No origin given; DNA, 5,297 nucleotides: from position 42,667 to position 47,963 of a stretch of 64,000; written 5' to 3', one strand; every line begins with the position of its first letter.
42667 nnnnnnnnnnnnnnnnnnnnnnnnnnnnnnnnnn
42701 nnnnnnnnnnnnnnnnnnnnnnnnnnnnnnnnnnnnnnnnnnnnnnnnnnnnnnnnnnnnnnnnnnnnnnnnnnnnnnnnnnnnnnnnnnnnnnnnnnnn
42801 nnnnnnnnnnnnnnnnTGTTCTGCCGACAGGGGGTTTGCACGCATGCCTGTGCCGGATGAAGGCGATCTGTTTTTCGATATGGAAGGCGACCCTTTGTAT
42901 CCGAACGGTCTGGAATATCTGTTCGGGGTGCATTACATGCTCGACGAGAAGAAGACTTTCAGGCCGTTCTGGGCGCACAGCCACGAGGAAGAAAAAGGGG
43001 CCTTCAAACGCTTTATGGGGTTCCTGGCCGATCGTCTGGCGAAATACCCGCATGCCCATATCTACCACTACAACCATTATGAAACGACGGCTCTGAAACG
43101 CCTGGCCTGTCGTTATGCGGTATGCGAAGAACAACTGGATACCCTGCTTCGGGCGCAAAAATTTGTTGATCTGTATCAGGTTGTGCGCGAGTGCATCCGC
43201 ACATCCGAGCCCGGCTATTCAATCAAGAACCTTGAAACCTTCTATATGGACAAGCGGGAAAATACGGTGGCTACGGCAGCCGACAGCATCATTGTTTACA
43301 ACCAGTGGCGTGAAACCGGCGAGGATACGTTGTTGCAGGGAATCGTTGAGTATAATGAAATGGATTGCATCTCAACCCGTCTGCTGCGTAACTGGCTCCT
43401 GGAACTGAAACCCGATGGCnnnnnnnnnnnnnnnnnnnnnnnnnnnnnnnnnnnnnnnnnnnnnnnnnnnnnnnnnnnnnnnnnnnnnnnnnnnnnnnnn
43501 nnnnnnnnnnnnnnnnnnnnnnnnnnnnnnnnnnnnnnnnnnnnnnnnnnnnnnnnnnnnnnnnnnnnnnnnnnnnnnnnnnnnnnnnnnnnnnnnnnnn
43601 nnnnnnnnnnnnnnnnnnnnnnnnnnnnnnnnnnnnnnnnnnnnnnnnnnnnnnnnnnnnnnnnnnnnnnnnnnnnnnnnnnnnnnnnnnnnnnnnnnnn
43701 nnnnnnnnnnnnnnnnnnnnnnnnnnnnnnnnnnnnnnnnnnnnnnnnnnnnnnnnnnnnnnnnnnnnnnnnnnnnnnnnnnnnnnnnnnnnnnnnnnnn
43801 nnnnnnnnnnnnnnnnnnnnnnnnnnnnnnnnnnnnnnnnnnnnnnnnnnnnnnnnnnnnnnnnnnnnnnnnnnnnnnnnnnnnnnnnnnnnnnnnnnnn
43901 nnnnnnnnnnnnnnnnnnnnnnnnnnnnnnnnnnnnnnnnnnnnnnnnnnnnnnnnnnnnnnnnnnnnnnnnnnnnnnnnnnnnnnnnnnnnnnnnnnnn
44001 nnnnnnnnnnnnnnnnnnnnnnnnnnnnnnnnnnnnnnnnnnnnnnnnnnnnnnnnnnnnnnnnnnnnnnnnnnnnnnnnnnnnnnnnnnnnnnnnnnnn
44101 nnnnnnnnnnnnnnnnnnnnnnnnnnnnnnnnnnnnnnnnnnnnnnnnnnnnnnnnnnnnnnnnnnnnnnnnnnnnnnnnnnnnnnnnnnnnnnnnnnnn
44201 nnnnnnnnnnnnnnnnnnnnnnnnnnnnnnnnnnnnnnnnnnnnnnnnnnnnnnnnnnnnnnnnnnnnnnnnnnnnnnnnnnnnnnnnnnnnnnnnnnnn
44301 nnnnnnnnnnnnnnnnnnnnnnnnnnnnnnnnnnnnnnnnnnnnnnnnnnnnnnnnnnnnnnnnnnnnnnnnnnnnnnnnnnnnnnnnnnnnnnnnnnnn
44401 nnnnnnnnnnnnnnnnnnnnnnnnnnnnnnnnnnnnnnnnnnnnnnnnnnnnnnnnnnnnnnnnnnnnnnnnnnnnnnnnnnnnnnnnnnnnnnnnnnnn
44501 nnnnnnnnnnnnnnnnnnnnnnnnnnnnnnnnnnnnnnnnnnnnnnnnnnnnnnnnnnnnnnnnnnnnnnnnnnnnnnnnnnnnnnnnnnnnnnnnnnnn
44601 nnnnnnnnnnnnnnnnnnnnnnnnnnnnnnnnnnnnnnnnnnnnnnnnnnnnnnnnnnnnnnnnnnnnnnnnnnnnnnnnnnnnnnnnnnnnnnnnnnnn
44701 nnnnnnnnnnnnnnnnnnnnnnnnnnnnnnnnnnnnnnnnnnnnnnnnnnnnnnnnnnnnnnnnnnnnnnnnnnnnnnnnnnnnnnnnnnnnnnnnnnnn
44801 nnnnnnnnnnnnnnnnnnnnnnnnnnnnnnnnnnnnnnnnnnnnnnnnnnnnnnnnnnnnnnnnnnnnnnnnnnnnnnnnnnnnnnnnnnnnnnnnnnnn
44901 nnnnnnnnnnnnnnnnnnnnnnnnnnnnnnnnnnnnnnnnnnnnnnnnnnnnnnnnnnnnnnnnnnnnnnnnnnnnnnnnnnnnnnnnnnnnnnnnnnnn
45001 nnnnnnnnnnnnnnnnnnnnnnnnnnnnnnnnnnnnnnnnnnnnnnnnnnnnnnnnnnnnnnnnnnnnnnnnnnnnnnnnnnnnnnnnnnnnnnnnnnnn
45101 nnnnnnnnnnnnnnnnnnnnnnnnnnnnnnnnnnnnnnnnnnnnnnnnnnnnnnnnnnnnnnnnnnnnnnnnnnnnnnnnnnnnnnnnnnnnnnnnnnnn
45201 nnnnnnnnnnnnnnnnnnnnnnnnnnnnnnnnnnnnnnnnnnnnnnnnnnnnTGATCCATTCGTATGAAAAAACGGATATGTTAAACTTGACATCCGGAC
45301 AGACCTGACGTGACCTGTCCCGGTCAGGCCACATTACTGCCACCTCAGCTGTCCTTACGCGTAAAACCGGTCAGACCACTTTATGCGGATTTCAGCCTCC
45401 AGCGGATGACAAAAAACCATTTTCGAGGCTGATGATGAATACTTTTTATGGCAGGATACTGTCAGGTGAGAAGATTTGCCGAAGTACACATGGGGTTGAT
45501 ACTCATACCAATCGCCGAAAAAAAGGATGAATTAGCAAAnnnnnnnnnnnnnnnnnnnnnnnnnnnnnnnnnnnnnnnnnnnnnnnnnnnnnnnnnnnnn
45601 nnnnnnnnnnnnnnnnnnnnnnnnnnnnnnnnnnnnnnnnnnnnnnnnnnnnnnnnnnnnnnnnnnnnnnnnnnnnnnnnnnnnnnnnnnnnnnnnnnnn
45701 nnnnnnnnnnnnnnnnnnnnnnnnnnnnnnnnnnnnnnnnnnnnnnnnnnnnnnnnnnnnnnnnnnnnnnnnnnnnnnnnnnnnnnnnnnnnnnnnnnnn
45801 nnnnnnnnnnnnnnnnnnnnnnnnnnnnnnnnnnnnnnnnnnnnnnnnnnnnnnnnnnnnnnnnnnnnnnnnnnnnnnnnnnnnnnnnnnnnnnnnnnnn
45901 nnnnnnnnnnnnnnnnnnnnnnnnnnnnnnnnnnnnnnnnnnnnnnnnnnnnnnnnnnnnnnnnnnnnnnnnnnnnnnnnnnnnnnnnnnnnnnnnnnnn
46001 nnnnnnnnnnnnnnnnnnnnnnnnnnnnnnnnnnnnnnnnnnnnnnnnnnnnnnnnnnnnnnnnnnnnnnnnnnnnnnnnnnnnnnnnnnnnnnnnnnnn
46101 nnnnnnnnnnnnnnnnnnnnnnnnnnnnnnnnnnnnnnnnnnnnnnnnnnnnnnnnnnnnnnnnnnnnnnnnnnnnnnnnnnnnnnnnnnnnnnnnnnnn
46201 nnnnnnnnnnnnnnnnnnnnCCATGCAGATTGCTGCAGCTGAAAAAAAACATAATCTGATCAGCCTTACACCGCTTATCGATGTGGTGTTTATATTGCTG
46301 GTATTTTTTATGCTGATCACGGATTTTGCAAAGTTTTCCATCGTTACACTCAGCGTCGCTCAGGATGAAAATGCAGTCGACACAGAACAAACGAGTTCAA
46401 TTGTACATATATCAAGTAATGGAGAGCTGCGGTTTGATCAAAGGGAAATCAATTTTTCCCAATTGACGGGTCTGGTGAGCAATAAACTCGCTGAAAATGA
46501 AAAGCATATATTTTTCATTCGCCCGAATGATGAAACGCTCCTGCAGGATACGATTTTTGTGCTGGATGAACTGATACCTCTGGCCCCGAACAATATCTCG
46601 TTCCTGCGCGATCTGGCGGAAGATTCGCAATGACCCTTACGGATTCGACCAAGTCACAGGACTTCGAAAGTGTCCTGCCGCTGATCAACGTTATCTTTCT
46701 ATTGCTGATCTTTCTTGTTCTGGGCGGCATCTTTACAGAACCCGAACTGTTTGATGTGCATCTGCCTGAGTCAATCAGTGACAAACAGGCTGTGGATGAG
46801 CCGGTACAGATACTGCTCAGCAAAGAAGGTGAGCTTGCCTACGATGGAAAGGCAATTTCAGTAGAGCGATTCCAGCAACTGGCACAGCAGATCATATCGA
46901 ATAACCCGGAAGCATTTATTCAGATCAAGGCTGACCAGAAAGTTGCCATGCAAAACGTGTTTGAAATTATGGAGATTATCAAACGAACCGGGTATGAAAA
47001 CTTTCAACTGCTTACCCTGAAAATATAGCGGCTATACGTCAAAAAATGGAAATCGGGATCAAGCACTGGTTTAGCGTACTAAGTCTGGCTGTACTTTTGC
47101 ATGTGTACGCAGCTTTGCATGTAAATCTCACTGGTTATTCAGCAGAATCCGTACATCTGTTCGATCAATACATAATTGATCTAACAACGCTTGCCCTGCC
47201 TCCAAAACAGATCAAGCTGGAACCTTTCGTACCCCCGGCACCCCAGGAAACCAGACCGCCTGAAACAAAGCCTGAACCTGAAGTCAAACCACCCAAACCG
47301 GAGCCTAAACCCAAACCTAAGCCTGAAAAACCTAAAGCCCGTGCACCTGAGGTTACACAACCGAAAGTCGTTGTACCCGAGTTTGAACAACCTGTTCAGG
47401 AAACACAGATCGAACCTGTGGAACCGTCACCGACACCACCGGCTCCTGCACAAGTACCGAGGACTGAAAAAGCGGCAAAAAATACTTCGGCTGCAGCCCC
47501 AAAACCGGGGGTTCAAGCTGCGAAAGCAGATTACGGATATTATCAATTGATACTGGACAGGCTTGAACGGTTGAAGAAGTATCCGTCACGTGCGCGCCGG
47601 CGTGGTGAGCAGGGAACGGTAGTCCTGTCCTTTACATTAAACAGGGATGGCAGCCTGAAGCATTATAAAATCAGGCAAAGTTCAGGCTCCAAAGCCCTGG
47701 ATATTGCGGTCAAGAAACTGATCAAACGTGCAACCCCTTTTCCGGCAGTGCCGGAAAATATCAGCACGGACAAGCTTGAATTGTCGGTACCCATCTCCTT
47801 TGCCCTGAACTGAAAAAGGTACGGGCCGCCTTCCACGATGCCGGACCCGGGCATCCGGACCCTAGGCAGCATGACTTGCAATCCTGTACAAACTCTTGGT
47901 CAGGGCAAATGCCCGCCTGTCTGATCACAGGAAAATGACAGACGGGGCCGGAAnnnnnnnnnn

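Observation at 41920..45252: Standalone 1110-aa Cas4/RecB-like Fe-S nuclease fused to an SF1B Upf1/Dna2-like helicase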

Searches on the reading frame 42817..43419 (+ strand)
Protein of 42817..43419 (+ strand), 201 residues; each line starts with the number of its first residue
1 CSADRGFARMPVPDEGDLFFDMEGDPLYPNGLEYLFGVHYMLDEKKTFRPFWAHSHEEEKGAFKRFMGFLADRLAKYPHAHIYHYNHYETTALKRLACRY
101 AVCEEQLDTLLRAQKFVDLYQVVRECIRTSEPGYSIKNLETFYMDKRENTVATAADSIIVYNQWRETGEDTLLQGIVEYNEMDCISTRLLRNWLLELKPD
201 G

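Call 42: search_solved_structures(query=window:42817-43419:+, max_evalue=10)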
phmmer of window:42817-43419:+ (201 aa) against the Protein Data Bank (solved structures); distinct sequences matched with E-value up to 10: 7.
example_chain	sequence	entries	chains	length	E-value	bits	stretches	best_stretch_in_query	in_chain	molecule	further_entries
4e2i_A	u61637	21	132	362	0.23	14.2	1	77-130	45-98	Large T antigen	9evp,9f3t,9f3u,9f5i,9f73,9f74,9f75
1n25_A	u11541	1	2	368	0.23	14.2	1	77-130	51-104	Large T Antigen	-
2h1l_A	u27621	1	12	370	0.23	14.2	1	77-130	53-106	Large T antigen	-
1svl_A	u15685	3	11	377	0.24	14.2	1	77-130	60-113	large T antigen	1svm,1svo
4gdf_A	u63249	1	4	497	0.33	13.7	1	77-130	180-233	Large T antigen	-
9evh_A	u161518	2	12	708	0.55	13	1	77-130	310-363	Large T antigen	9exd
8gjy_A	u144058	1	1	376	2.4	10.9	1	96-148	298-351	cGAS-like receptor 1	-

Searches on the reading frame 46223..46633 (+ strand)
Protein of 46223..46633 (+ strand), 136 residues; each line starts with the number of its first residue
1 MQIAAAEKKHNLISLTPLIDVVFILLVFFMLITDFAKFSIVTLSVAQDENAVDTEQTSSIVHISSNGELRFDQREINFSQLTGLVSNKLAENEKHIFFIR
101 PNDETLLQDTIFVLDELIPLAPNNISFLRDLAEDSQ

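Call 6: search_protein_families(library=pfam, proteins=[window:46223-46633:+], max_evalue=0.001)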
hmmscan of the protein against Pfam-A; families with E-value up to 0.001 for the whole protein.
window:46223-46633:+ (136 aa): 1 family
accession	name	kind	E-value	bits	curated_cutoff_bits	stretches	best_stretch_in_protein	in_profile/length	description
PF02472.21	ExbD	-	2.1e-18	67.1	25.4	1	8-117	3-113/128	Biopolymer transport protein ExbD/TolR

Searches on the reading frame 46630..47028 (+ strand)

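Call 6: search_protein_families(library=pfam, proteins=[window:46630-47028:+], max_evalue=0.001)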
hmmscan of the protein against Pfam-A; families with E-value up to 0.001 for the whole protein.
window:46630-47028:+ (132 aa): 1 family
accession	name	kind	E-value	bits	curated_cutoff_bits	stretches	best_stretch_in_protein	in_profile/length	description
PF02472.21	ExbD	-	1.1e-22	80.9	25.4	1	14-129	9-125/128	Biopolymer transport protein ExbD/TolR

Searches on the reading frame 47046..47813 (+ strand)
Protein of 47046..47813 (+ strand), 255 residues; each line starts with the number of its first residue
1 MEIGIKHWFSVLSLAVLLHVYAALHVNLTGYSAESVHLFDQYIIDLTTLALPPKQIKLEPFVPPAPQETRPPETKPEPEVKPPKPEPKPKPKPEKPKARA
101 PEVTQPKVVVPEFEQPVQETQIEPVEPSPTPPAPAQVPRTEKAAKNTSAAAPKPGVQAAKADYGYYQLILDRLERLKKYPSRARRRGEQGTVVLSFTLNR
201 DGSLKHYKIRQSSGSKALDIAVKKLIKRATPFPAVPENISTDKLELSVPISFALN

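Call 6: search_protein_families(library=pfam, proteins=[window:47046-47813:+], max_evalue=0.001)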
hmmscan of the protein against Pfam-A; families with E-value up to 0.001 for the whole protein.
window:47046-47813:+ (255 aa): 2 families
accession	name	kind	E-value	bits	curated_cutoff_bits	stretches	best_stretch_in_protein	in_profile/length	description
PF03544.19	TonB_C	-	1.9e-17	63.9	24.6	1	177-254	3-79/79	Gram-negative bacterial TonB protein C-terminal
PF13103.11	TonB_2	-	6.6e-12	45.8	22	1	164-239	3-74/85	TonB C terminal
